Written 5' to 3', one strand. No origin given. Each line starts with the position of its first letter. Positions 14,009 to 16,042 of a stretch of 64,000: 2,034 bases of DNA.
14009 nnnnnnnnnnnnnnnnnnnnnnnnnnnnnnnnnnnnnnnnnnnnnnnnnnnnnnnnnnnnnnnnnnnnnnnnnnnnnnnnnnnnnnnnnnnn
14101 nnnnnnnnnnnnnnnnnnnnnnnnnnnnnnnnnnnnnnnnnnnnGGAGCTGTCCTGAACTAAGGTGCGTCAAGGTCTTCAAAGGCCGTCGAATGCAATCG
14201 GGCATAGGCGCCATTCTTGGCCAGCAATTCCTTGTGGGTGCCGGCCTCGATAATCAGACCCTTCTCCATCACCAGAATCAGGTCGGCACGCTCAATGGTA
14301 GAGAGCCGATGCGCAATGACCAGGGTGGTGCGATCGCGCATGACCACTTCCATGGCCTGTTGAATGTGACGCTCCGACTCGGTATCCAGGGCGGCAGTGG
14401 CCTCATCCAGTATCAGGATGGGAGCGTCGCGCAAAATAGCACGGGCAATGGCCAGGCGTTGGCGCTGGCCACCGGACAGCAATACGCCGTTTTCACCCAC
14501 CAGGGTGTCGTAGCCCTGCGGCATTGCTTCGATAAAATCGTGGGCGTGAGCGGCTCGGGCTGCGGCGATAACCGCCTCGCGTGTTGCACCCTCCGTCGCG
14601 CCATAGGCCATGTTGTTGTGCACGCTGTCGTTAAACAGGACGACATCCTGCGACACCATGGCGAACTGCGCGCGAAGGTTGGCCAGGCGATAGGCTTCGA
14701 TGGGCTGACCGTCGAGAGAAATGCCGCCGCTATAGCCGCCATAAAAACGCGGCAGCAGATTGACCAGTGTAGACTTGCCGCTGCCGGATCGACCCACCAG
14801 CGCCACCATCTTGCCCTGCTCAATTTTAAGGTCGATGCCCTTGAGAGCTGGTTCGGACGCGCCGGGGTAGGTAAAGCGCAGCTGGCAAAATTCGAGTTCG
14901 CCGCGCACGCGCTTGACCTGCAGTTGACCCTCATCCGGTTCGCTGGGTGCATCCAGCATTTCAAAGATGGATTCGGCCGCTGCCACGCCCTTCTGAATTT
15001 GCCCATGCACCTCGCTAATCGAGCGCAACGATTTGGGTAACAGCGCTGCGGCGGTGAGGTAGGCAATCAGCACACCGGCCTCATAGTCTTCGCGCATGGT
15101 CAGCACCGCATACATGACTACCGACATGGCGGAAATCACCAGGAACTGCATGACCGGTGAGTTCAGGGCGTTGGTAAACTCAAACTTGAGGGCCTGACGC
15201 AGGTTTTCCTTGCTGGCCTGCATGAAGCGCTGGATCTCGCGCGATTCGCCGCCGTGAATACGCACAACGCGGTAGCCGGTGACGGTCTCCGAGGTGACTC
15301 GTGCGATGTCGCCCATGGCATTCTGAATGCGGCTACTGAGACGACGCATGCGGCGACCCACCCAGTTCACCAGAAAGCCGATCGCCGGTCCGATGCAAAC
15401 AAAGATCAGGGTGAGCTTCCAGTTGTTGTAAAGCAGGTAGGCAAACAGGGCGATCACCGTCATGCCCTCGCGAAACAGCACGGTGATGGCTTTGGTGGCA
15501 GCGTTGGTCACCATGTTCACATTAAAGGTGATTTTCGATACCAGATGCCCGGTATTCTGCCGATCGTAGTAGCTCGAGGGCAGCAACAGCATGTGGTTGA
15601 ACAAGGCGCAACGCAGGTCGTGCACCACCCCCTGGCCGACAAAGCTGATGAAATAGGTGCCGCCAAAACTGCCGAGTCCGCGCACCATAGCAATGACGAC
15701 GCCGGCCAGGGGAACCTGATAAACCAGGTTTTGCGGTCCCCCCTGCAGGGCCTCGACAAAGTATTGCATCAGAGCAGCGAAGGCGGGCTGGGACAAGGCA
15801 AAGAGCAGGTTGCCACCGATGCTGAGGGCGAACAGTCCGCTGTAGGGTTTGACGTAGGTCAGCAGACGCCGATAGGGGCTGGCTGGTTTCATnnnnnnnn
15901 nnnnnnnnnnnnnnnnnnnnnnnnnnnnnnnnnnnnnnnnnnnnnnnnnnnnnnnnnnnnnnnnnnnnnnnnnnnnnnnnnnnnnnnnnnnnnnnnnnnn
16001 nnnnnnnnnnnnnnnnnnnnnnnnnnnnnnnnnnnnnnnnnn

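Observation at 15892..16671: ATPase-less GspE/PilB-like ORF: N-domain joined directly to the C-terminal zinc module and coupled to msbA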

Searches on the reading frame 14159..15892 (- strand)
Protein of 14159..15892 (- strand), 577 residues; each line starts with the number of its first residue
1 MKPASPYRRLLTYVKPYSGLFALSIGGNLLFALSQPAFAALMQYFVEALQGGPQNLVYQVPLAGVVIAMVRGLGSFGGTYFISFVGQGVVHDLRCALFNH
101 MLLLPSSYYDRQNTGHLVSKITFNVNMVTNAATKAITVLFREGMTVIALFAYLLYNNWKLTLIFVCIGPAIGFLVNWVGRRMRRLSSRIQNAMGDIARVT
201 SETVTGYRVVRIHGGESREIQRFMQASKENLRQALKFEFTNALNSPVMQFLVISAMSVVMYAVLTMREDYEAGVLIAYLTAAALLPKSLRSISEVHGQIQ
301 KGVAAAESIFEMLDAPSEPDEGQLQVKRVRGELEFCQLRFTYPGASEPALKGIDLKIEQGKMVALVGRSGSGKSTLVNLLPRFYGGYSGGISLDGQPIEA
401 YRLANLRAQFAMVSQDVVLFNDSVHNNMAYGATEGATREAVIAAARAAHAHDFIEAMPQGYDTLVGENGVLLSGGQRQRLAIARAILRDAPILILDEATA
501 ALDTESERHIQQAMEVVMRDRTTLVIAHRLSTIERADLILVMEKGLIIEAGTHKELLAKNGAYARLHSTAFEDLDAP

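Call 12: search_protein_families(library=ncbifam, proteins=[window:14159-15892:-], max_evalue=0.00001)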
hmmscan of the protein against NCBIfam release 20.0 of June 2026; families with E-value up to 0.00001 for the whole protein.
window:14159-15892:- (577 aa): 186 families (the best 25 are shown)
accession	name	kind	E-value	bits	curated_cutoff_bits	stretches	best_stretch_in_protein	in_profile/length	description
TIGR02203.1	MsbA_lipidA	equivalog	3.8e-221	735.5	602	1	7-572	2-571/572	lipid A export permease/ATP-binding protein MsbA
NF008381.0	PRK11176.1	equivalog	1.8e-181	604.5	867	1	7-572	13-581/582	lipid A ABC transporter ATP-binding protein/permease MsbA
TIGR02204.1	MsbA_rel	hypoth_equivalog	7.9e-144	480.4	780.4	1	8-568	7-573/576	ABC transporter, permease/ATP-binding protein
NF052233.1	CphA_assoc_ABC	equivalog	4.2e-124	415.6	880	1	73-571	245-744/766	cyanophycin metabolism-associated ABC transporter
NF045513.1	HepA_fam_ABC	equivalog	2.6e-123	412.6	725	1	45-568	82-607/610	heterocyst formation ABC transporter subunit HepA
TIGR00958.1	3a01208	subfamily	3.5e-121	405.7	874.6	1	77-566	222-710/711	antigen peptide transporter 2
NF010178.0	PRK13657.1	equivalog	2.4e-104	349.9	733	1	7-570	7-570/588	glucan ABC transporter ATP-binding protein/ permease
TIGR01846.1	type_I_sec_HlyB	subfamily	3.4e-98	329.7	725.55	1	65-569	186-691/694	type I secretion system permease/ATPase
TIGR03796.1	NHLM_micro_ABC1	equivalog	6.3e-93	312.2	853.3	1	26-566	161-708/710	NHLP family bacteriocin export ABC transporter peptidase/permease/ATPase subunit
TIGR03797.1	NHLM_micro_ABC2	equivalog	2.2e-89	300.7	709.4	1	53-567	171-682/686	NHLP bacteriocin export ABC transporter permease/ATPase subunit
TIGR02857.1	CydD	equivalog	6.1e-86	289.5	435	1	30-542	14-529/529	thiol reductant ABC exporter subunit CydD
NF008056.1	PRK10790.1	equivalog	1.6e-84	284.5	746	1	8-567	12-572/584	SmdB family multidrug efflux ABC transporter permease/ATP-binding protein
TIGR01192.1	chvA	subfamily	1.1e-82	278.5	585.4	1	145-567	143-567/585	glucan export ABC transporter ATP-binding protein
NF008055.0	PRK10789.1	equivalog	1.2e-82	278.2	845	1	92-567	91-568/590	SmdA family multidrug ABC transporter permease/ATP-binding protein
TIGR01193.1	bacteriocin_ABC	subfamily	1.5e-82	278.3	523.85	1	64-567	202-706/708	peptide cleavage/export ABC transporter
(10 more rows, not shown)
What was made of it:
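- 14159..15892 (-): msbA (lipid A exporter), 577 aa, with its start codon overlapping the remnant's stop. NCBIfam TIGR02203 MsbA_lipidA scores 735.5 bits against a cutoff of 602 (call 12).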

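Call 26: find_related_loci(query=window:14159-15892:-, collection=metagenome_contigs, flank=6000)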
Query window:14159-15892:- (577 aa) in metagenome_contigs; peptide patterns used: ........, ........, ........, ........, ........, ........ (x = any residue, [..] = any of these).
93 stretches matched a pattern; 16 encode a relative of the query (tblastn E <= 1e-3); 16 distinct loci.
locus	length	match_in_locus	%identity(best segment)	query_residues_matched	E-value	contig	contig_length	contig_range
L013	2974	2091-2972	84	1-294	1e-178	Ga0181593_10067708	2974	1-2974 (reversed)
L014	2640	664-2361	33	60-576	2e-90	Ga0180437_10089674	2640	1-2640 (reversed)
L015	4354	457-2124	32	62-571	2e-81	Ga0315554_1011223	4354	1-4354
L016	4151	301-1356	39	270-576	9e-70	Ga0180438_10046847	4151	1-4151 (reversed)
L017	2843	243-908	52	349-571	2e-69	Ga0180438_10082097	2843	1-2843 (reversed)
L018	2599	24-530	56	403-572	1e-50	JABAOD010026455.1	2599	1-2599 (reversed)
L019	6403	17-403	60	443-571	5e-43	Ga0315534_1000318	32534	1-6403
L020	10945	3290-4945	25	24-531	2e-38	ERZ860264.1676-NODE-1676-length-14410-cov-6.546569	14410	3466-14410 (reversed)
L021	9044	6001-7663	31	349-559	1e-16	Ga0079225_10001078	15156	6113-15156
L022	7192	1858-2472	29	349-556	4e-16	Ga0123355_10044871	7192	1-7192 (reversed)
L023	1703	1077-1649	26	353-558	1e-15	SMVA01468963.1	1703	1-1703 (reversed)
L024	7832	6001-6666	30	349-557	3e-15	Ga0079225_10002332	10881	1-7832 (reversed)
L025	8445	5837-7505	30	349-557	6e-14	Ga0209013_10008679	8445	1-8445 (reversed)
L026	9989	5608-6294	30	341-557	8e-14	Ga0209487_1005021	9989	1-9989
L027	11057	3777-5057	27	335-505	2e-8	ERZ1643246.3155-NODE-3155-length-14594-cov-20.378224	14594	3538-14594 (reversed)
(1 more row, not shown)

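Call 46: find_homologous_proteins(query=window:14159-15892:-, max_evalue=1e-100)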
Query window:14159-15892:- (577 aa): 7892 proteins with E <= 1e-100 among 8000 candidates; the best 120 are listed.
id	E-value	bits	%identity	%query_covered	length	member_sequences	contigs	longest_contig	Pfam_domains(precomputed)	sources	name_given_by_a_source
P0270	0.0e+0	1264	100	100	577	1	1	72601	PF00005.34,PF02463.26,PF00664.29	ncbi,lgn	-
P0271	0.0e+0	1031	82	100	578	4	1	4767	PF00005.34,PF02463.26,PF00664.29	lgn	-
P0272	0.0e+0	1022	80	99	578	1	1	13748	PF00005.34,PF02463.26,PF00664.29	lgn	-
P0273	0.0e+0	1019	80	99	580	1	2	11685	PF00005.34,PF02463.26,PF00664.29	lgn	-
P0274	0.0e+0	1009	79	100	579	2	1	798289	PF00005.34,PF02463.26,PF00664.29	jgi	jgi:subfamily B ATP-binding cassette protein MsbA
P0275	1.9e-296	1002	79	99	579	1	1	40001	PF00005.34,PF02463.26,PF00664.29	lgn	-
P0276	2.0e-213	728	59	98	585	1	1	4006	PF00005.34,PF02463.26,PF00664.29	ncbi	ncbi:MAG: lipid A export permease/ATP-binding protein MsbA [bacterium]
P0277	1.4e-211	722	58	99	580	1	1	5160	PF00005.34,PF02463.26,PF00664.29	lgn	-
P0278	7.7e-210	716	58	98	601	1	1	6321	PF00005.34,PF02463.26,PF00664.29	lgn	-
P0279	8.0e-210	716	59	99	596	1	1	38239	PF00005.34,PF02463.26,PF00664.29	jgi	-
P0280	1.9e-209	715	59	99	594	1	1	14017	PF00005.34,PF02463.26,PF00664.29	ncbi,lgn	-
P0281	1.9e-209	715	59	99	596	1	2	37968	PF00005.34,PF02463.26,PF00664.29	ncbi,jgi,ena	ncbi:MAG: lipid A export permease/ATP-binding protein MsbA [Pseudomonas sp.]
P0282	2.2e-209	715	59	97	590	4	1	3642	PF00005.34,PF02463.26,PF00664.29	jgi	-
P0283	4.8e-209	714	60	99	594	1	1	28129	PF00005.34,PF02463.26,PF00664.29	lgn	-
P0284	5.8e-209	713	59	100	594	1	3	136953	PF00005.34,PF02463.26,PF00664.29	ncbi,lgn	-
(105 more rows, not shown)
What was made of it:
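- Tried and rejected: Relatives were reached instead through MsbA (calls 26, 46).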

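Call 47: find_encoding_contigs(protein=P0274, flank=6000, max_places=2)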
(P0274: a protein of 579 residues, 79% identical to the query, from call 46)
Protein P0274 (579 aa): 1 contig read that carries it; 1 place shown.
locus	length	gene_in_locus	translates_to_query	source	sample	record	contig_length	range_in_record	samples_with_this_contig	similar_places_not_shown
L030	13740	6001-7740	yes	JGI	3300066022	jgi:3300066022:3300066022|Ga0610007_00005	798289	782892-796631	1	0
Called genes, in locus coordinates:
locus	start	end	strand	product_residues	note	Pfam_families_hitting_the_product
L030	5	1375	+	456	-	PF12895:ANAPC3 (faint), PF13424:TPR_12 (faint), PF00515:TPR_1 (faint), PF07719:TPR_2 (faint)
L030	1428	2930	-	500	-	PF00696:AA_kinase, PF00583:Acetyltransf_1, PF23209:IDM1_C (faint), PF13508:Acetyltransf_7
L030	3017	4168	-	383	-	PF01546:Peptidase_M20, PF07687:M20_dimer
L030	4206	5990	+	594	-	PF05157:MshEN, PF00437:T2SSE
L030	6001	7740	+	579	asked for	PF00664:ABC_membrane, PF00005:ABC_tran, PF02463:SMC_N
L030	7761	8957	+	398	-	PF00155:Aminotran_1_2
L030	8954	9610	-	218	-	PF00702:Hydrolase, PF12710:HAD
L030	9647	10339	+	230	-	PF02557:VanY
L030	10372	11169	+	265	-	PF06426:SATase_N, PF00132:Hexapep (weak)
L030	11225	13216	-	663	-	PF03030:H_PPase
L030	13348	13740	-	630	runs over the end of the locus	PF13292:DXP_synthase_N, PF00676:E1_dh (faint), PF02779:Transket_pyr, PF02780:Transketolase_C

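Call 48: find_encoding_contigs(protein=P0275, flank=6000, max_places=2)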
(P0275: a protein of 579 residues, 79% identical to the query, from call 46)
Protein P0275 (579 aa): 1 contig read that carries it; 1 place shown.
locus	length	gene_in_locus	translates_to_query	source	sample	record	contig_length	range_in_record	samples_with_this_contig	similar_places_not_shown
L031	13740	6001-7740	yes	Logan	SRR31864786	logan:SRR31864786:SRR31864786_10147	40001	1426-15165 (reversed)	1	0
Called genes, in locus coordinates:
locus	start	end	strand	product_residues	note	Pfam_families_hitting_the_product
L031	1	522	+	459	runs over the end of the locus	PF12895:ANAPC3 (faint), PF13424:TPR_12 (faint), PF00515:TPR_1 (faint), PF07719:TPR_2 (faint), PF13181:TPR_8 (faint), PF13374:TPR_10 (faint), PF13428:TPR_14 (faint)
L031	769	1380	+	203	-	PF03544:TonB_C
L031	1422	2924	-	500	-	PF00696:AA_kinase, PF00583:Acetyltransf_1, PF13508:Acetyltransf_7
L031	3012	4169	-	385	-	PF01546:Peptidase_M20, PF07687:M20_dimer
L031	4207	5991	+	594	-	PF05157:MshEN, PF00437:T2SSE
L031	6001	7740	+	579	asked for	PF00664:ABC_membrane, PF00005:ABC_tran, PF02463:SMC_N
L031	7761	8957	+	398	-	PF00155:Aminotran_1_2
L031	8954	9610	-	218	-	PF00702:Hydrolase, PF12710:HAD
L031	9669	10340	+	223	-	PF02557:VanY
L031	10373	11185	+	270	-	PF06426:SATase_N, PF00132:Hexapep (faint)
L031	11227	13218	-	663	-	PF03030:H_PPase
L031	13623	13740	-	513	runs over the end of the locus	?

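Call 49: find_encoding_contigs(protein=P0272, flank=6000, max_places=2)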
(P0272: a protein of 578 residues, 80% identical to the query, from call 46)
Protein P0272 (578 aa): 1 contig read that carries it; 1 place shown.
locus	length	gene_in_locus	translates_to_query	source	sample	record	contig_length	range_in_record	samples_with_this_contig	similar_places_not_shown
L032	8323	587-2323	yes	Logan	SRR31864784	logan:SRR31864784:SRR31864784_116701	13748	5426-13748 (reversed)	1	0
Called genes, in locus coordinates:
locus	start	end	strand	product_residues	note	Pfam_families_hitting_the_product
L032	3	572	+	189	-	?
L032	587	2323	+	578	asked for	PF00664:ABC_membrane, PF00005:ABC_tran, PF02463:SMC_N (weak)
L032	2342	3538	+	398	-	PF00155:Aminotran_1_2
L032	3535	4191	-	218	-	PF00702:Hydrolase, PF12710:HAD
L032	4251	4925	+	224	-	PF02557:VanY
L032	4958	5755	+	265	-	PF06426:SATase_N, PF00132:Hexapep (faint)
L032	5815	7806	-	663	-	PF03030:H_PPase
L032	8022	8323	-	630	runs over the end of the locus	PF13292:DXP_synthase_N, PF00676:E1_dh (weak), PF02775:TPP_enzyme_C (faint), PF02779:Transket_pyr, PF02780:Transketolase_C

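Call 55: find_encoding_contigs(protein=P0271, flank=6000, max_places=3)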
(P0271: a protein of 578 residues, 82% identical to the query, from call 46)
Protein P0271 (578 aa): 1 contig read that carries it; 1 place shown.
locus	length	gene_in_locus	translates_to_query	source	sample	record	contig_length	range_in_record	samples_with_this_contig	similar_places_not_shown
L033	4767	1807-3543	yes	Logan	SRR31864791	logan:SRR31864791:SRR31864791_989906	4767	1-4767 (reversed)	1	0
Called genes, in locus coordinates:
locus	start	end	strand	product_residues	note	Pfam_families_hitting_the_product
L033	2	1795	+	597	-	?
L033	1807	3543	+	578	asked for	PF00664:ABC_membrane, PF00005:ABC_tran, PF02463:SMC_N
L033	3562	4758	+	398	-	PF00155:Aminotran_1_2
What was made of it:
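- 15892..16671 (-): 259-codon ORF: internally deleted tfpB-like gene (GTG start, TAA stop). It is orthologous by position to intact 594-aa genes in L030, L031 and L033 (calls 47, 48, 55).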

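Call 56: find_encoding_contigs(protein=P0273, flank=6000, max_places=3)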
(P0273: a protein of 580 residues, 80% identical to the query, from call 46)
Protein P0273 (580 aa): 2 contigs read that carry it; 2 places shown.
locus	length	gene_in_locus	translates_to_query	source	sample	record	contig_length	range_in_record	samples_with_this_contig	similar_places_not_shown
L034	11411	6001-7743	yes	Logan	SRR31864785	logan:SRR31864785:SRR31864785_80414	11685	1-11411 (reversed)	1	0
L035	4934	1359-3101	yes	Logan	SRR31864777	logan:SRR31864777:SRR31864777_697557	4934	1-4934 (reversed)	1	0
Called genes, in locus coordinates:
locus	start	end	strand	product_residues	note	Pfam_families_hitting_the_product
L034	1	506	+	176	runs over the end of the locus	PF01618:MotA_ExbB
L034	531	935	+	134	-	PF02472:ExbD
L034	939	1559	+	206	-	PF03544:TonB_C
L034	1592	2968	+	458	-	PF13428:TPR_14 (faint), PF13432:TPR_16 (faint), PF12895:ANAPC3 (faint), PF13424:TPR_12 (faint), PF00515:TPR_1 (faint), PF07719:TPR_2 (faint), PF13374:TPR_10 (faint)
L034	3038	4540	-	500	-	PF00696:AA_kinase, PF00583:Acetyltransf_1, PF13508:Acetyltransf_7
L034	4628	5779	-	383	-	PF01546:Peptidase_M20, PF07687:M20_dimer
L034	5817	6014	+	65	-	-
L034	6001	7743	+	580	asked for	PF00664:ABC_membrane, PF00005:ABC_tran, PF02463:SMC_N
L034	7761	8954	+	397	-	PF00155:Aminotran_1_2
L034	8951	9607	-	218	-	PF00702:Hydrolase, PF12710:HAD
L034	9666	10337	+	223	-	PF02557:VanY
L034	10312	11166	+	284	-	PF06426:SATase_N, PF00132:Hexapep (faint)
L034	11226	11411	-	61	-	?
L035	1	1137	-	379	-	?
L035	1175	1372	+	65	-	-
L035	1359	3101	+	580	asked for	PF00664:ABC_membrane, PF00005:ABC_tran, PF02463:SMC_N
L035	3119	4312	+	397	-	PF00155:Aminotran_1_2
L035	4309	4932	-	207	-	?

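Call 64: search_protein_families(library=ncbifam, proteins=[L030:4206-5990:+, L031:4207-5991:+, L013:1462-2094:+, L034:5817-6014:+], max_evalue=0.00001)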
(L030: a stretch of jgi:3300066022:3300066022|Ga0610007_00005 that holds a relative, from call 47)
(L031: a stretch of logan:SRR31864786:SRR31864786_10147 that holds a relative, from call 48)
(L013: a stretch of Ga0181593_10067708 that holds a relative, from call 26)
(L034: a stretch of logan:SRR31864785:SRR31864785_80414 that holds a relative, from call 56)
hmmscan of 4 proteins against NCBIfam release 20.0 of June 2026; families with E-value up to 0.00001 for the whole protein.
L030:4206-5990:+ (594 aa): 18 families
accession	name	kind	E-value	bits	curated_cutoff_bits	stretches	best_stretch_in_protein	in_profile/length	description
NF053534.1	T4PilAsmATPsTfpB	equivalog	1.5e-240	799.6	850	1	20-589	8-583/584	type IV pilus assembly ATPase TfpB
TIGR02533.1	type_II_gspE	equivalog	3.7e-152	507.4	630.25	1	103-588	3-486/486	type II secretion system ATPase GspE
TIGR02538.1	type_IV_pilB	equivalog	8.5e-147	490.1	675.65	1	61-588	32-562/564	type IV-A pilus assembly ATPase PilB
NF007755.0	PRK10436.1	equivalog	4.8e-130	434.3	617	1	110-589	15-460/465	type II secretion system protein GspE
NF041000.1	ATPase_ComGA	equivalog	4.5e-76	255.4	300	1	215-480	3-266/267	competence type IV pilus ATPase ComGA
TIGR01420.1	pilT_fam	subfamily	1.9e-47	162.2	319.1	1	215-482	5-271/343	PilT/PilU family type 4a pilus ATPase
TIGR02525.1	plasmid_TraJ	equivalog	5.3e-24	84.9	368.3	1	308-459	120-272/372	plasmid transfer ATPase TraJ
TIGR02524.1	dot_icm_DotB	equivalog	1.4e-20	73.9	463.3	1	343-457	134-257/358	Dot/Icm type IV secretion system ATPase DotB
NF058587.1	archaellum_moto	equivalog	3.3e-17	62.4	550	1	343-457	275-394/527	archaellum flagellar ATPase motor FlaI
TIGR03819.1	heli_sec_ATPase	hypoth_equivalog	1.5e-14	53.9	373.15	1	269-476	108-317/340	TadA family conjugal transfer-associated ATPase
TIGR02782.1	TrbB_P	equivalog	9.5e-14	51.4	304.55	1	346-458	139-254/303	P-type conjugative transfer ATPase TrbB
TIGR02788.1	VirB11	equivalog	3e-12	46.2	249.95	1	346-459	147-265/308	P-type DNA transfer ATPase VirB11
NF010469.0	PRK13894.1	subfamily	5.6e-12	45.6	508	1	346-457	152-265/320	conjugal transfer ATPase TrbB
NF053672.1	bindosome_BasE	exception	7.4e-10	38.2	1000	1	347-462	274-394/512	bindosome assembly system ATPase subunit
NF010407.0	PRK13833.1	subfamily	9.1e-10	38.5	499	1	346-459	147-262/323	conjugal transfer protein TrbB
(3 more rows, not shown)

L031:4207-5991:+ (594 aa): 18 families
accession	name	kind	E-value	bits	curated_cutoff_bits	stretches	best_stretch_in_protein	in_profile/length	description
NF053534.1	T4PilAsmATPsTfpB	equivalog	4.8e-243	807.8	850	1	18-589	6-583/584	type IV pilus assembly ATPase TfpB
TIGR02533.1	type_II_gspE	equivalog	3.8e-151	504.1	630.25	1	103-588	3-486/486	type II secretion system ATPase GspE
TIGR02538.1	type_IV_pilB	equivalog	8.6e-149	496.7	675.65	1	65-588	36-562/564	type IV-A pilus assembly ATPase PilB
NF007755.0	PRK10436.1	equivalog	4.3e-130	434.5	617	1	109-589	14-460/465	type II secretion system protein GspE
NF041000.1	ATPase_ComGA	equivalog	3.7e-75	252.4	300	1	215-480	3-266/267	competence type IV pilus ATPase ComGA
TIGR01420.1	pilT_fam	subfamily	9.7e-50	169.7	319.1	1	215-482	5-271/343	PilT/PilU family type 4a pilus ATPase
TIGR02525.1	plasmid_TraJ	equivalog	1.4e-23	83.5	368.3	1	308-459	120-272/372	plasmid transfer ATPase TraJ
TIGR02524.1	dot_icm_DotB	equivalog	5.5e-21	75.2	463.3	1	343-457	134-257/358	Dot/Icm type IV secretion system ATPase DotB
NF058587.1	archaellum_moto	equivalog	1.8e-17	63.3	550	1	341-457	273-394/527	archaellum flagellar ATPase motor FlaI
TIGR03819.1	heli_sec_ATPase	hypoth_equivalog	4.3e-14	52.5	373.15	1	266-476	105-317/340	TadA family conjugal transfer-associated ATPase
TIGR02782.1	TrbB_P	equivalog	2.2e-13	50.2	304.55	1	346-457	139-253/303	P-type conjugative transfer ATPase TrbB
NF010469.0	PRK13894.1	subfamily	2.9e-12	46.6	508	1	346-457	152-265/320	conjugal transfer ATPase TrbB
TIGR02788.1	VirB11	equivalog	3.4e-12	46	249.95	1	346-459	147-265/308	P-type DNA transfer ATPase VirB11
NF053672.1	bindosome_BasE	exception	1.7e-10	40.3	1000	1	346-460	273-392/512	bindosome assembly system ATPase subunit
NF010407.0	PRK13833.1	subfamily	7e-10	38.8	499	1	346-459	147-262/323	conjugal transfer protein TrbB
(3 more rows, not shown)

L013:1462-2094:+ (210 aa): 4 families
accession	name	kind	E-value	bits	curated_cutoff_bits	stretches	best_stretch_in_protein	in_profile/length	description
NF053534.1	T4PilAsmATPsTfpB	equivalog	1.2e-32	113.1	850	1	82-194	463-576/584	type IV pilus assembly ATPase TfpB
TIGR02533.1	type_II_gspE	equivalog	4.5e-24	85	630.25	1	81-194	369-480/486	type II secretion system ATPase GspE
TIGR02538.1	type_IV_pilB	equivalog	8.8e-21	74.1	675.65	1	84-195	445-557/564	type IV-A pilus assembly ATPase PilB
NF007755.0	PRK10436.1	equivalog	7.4e-18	64.4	617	1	81-195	345-454/465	type II secretion system protein GspE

L034:5817-6014:+ (65 aa): 0 families
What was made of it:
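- On TfpB (NCBIfam NF053534 equivalog): Intact orthologues score 800-808 bits, just below the cutoff, but this is their best family by about 300 bits (call 64).
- Closest known: TfpB of Acinetobacter baylyi. Same: It is also the best for the intact orthologues (800-808 bits, model positions 6-8 to 583 of 584; call 64).
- These genes score 800-808 bits end to end on NCBIfam TfpB, against 507 for GspE and 490 for PilB (call 64).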
